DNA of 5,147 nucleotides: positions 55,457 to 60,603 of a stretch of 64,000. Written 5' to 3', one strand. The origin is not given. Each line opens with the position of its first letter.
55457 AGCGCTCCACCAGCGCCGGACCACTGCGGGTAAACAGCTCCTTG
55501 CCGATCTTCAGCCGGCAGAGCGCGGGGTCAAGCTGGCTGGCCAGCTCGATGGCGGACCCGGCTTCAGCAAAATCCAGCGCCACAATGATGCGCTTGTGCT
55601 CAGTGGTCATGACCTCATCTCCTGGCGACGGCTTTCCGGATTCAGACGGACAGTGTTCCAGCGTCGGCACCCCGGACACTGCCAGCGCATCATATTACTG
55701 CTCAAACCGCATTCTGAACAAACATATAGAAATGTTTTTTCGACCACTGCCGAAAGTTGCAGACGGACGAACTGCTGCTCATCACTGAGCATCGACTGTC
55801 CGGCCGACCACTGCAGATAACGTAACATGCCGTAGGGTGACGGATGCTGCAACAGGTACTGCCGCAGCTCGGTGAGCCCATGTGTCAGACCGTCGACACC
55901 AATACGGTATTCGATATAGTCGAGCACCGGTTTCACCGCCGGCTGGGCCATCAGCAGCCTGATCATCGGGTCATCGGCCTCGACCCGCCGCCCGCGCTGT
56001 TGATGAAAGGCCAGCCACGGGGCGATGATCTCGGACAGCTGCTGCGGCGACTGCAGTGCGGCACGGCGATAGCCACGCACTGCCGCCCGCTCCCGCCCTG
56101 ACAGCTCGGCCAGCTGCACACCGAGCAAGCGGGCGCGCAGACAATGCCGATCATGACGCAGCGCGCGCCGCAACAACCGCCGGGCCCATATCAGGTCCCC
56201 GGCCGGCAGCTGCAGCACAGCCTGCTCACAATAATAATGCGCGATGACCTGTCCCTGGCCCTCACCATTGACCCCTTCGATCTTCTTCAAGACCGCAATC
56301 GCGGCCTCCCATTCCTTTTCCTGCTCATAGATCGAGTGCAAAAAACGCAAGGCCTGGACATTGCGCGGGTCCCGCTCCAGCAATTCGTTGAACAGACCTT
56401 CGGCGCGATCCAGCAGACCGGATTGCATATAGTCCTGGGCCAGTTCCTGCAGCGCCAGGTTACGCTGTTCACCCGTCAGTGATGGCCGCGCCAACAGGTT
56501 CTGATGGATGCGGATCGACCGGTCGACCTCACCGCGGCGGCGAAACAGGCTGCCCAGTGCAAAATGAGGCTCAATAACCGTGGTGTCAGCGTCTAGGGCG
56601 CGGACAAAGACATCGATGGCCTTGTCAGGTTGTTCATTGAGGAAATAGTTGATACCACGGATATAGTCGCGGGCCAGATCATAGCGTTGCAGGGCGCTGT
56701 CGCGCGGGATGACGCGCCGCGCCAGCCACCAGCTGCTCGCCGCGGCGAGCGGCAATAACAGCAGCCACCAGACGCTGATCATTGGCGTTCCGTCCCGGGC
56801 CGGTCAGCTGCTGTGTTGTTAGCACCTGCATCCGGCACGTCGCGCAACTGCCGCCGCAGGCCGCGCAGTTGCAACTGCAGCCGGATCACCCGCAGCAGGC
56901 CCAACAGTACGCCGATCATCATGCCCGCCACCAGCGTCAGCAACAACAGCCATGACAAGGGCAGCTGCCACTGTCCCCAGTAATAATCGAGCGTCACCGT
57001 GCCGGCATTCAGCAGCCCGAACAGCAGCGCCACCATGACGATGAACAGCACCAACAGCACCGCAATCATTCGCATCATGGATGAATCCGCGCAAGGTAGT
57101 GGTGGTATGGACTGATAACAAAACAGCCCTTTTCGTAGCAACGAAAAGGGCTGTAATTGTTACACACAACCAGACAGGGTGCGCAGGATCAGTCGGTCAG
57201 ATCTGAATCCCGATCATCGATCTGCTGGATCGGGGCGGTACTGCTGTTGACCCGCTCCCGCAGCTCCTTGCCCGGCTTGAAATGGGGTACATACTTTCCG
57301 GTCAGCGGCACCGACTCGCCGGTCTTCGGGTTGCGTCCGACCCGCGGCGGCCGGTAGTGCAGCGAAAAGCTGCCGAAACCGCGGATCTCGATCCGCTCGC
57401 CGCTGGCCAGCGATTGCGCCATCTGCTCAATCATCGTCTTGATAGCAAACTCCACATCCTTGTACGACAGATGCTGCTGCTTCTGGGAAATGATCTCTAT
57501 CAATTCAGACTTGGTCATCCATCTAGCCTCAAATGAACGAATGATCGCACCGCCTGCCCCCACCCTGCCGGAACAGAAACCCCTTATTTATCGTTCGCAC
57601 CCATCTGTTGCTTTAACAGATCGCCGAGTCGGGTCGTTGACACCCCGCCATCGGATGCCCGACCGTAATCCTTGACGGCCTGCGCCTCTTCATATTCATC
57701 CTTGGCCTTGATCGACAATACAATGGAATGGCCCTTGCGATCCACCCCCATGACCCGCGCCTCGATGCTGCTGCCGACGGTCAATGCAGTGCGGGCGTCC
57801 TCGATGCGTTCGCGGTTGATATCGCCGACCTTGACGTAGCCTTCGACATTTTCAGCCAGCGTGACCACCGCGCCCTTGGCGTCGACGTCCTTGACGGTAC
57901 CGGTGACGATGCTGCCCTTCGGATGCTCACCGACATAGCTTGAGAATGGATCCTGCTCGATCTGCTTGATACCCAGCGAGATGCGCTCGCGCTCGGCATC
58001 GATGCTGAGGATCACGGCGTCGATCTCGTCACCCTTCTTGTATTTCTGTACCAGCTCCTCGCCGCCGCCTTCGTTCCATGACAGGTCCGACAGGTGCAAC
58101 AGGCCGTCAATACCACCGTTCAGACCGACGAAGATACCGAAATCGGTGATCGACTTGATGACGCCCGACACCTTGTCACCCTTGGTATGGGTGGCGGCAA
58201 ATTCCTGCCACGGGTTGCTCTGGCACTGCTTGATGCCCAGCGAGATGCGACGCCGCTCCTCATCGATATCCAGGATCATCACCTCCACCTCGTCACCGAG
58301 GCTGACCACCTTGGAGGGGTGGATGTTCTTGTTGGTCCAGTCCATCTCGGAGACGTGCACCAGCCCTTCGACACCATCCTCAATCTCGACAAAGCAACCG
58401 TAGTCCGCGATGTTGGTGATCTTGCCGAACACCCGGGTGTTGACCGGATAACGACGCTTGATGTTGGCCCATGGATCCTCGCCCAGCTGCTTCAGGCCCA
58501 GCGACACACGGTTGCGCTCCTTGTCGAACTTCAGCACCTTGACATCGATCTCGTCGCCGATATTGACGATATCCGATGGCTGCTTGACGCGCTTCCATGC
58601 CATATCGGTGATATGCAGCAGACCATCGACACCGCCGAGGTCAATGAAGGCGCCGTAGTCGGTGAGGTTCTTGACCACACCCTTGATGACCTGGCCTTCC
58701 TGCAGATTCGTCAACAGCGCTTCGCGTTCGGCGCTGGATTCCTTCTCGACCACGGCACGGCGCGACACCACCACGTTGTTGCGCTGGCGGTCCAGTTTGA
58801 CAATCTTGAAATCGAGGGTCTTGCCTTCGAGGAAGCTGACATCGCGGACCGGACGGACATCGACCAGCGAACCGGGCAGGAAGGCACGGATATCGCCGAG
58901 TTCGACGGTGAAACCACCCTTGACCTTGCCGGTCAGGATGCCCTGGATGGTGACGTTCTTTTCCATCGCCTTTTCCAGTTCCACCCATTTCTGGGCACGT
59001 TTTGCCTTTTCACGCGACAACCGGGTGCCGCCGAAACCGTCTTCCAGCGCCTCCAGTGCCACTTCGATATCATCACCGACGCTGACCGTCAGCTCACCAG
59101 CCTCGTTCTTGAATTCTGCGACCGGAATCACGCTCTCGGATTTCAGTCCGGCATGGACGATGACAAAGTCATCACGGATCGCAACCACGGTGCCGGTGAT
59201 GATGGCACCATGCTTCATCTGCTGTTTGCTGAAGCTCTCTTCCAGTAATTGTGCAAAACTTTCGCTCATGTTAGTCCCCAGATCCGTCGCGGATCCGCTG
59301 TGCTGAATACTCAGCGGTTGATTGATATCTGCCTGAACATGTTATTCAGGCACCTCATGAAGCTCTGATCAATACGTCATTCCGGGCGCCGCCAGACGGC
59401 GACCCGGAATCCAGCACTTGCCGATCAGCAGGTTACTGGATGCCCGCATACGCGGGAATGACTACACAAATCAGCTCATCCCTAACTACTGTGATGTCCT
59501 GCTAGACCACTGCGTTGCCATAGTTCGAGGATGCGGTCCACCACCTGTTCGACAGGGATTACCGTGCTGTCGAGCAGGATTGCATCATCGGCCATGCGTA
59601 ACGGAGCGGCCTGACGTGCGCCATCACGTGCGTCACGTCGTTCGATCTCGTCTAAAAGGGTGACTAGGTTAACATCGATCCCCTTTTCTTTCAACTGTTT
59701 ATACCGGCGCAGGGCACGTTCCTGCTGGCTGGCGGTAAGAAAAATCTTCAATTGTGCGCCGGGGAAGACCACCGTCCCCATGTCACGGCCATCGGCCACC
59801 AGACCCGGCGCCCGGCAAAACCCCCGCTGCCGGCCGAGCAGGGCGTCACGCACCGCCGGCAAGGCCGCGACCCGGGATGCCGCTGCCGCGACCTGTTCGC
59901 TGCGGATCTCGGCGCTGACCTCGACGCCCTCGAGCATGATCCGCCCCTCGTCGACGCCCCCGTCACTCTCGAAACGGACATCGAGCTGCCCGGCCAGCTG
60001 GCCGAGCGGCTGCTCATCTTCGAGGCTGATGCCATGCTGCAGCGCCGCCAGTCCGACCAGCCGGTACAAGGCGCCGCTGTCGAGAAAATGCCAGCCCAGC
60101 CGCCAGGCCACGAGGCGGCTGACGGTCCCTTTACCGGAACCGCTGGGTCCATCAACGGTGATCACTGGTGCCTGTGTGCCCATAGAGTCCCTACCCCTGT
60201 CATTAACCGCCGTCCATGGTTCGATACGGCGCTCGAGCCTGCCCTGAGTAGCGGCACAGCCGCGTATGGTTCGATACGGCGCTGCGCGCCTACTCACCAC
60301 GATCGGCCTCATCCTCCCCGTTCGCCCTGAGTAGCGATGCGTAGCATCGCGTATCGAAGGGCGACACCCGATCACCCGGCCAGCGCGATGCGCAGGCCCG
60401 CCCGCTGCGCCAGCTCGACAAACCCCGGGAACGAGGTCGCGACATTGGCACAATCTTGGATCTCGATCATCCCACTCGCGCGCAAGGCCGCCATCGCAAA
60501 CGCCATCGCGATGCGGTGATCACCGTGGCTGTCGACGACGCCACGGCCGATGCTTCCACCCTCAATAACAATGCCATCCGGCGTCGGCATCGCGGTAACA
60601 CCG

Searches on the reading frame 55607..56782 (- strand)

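Call 73: search_protein_families(library=pfam, proteins=[window:55607-56782:-], max_evalue=0.0001)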
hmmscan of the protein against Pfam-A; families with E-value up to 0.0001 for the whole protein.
window:55607-56782:- (391 aa): 9 families
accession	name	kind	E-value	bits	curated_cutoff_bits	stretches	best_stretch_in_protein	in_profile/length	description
PF07719.23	TPR_2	-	4.6e-11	42.4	27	0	110-141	3-34/34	Tetratricopeptide repeat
PF14559.12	TPR_19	-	1.1e-10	42.1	25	0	119-168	2-51/68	Tetratricopeptide repeat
PF13176.12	TPR_7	-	3.1e-10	39.8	27.9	0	74-98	3-27/36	Tetratricopeptide repeat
PF13432.12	TPR_16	-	4.5e-09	37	32.7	1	114-168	3-57/65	Tetratricopeptide repeat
PF18073.7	Zn_ribbon_LapB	-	1e-08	35.2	25.7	1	353-378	1-26/28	Rubredoxin metal binding domain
PF13428.12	TPR_14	-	1.7e-08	34.8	23.5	0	110-148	3-41/44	Tetratricopeptide repeat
PF00515.34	TPR_1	-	1.2e-06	28.5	27.8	0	41-64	6-29/34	Tetratricopeptide repeat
PF25063.1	ARM_TT21_C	-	9.8e-06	26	35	0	112-166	99-153/209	Tetratricopeptide repeat protein 21 C-terminal ARM domain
PF13424.12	TPR_12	-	5.3e-05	23.8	30.1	0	75-138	8-75/77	Tetratricopeptide repeat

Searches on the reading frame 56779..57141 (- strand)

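Call 104: search_protein_families(library=pfam, proteins=[window:56779-57141:-], max_evalue=0.00001)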
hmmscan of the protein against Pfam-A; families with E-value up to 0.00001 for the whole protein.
window:56779-57141:- (120 aa): 1 family
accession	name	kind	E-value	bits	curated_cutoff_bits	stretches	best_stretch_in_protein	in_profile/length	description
PF06305.16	LapA_dom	-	7.7e-16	58.2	28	1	45-101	2-58/64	Lipopolysaccharide assembly protein A domain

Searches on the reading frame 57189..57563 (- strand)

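Call 104: search_protein_families(library=pfam, proteins=[window:57189-57563:-], max_evalue=0.00001)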
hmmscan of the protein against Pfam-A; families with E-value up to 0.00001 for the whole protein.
window:57189-57563:- (124 aa): 2 families
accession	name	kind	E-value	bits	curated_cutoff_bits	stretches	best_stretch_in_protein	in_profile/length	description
PF00216.26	Bac_DNA_binding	-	3.5e-30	104.5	22.4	1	16-106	1-90/90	Bacterial DNA-binding protein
PF18291.6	HU-HIG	-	1.9e-09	38.1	26.2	1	9-108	25-121/125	HU domain fused to wHTH, Ig, or Glycine-rich motif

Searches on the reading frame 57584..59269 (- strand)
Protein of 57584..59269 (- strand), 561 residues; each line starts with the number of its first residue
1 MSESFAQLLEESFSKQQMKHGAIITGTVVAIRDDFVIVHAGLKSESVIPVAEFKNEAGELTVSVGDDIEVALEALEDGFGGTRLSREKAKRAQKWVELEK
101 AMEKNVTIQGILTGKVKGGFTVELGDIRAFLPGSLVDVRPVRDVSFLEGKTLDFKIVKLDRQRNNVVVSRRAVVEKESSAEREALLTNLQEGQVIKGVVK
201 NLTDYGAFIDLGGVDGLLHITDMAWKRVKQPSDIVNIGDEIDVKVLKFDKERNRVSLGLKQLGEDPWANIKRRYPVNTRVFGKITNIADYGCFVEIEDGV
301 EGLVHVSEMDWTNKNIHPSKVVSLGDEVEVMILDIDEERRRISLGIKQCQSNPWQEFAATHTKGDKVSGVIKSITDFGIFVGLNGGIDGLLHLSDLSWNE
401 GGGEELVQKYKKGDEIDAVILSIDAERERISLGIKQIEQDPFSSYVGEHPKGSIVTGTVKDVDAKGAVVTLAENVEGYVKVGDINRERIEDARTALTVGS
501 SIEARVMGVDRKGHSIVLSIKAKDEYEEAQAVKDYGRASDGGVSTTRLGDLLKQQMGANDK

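Call 75: search_protein_families(library=pfam, proteins=[window:57584-59269:-], max_evalue=0.0001)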
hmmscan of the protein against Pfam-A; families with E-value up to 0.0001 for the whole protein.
window:57584-59269:- (561 aa): 5 families
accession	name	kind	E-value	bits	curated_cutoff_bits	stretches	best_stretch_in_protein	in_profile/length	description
PF00575.29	S1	-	1.2e-92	304.8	22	6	190-260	3-74/74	S1 RNA binding domain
PF23459.1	S1_RRP5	-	1.6e-18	67.5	27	0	451-519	3-71/72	RRP5 S1 domain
PF21710.3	Spt6_S1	-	8.8e-16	58.4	27.5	0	451-524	16-90/91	Spt6, S1/OB domain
PF17092.11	PCB_OB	-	3.6e-07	31.4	27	0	179-247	19-99/111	Penicillin-binding protein OB-like domain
PF13509.12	S1_2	-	2.1e-05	24.9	21.8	0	192-226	2-36/61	S1 domain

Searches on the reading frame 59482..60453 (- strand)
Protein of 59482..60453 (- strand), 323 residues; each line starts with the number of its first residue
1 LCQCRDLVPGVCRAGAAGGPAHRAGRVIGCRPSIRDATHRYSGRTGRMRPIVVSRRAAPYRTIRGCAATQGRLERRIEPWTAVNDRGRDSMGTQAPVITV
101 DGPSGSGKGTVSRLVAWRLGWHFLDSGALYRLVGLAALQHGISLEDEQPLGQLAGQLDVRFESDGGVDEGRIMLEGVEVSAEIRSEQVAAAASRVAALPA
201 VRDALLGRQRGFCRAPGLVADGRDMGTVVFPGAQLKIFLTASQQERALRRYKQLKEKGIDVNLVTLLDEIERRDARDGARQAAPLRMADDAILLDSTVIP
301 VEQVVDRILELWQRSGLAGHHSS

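Call 75: search_protein_families(library=pfam, proteins=[window:59482-60453:-], max_evalue=0.0001)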
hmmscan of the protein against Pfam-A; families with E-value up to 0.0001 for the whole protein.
window:59482-60453:- (323 aa): 1 family
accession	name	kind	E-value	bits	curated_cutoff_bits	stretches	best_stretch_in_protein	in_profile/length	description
PF02224.24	Cytidylate_kin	-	1.7e-72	244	26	1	98-313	1-210/211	Cytidylate kinase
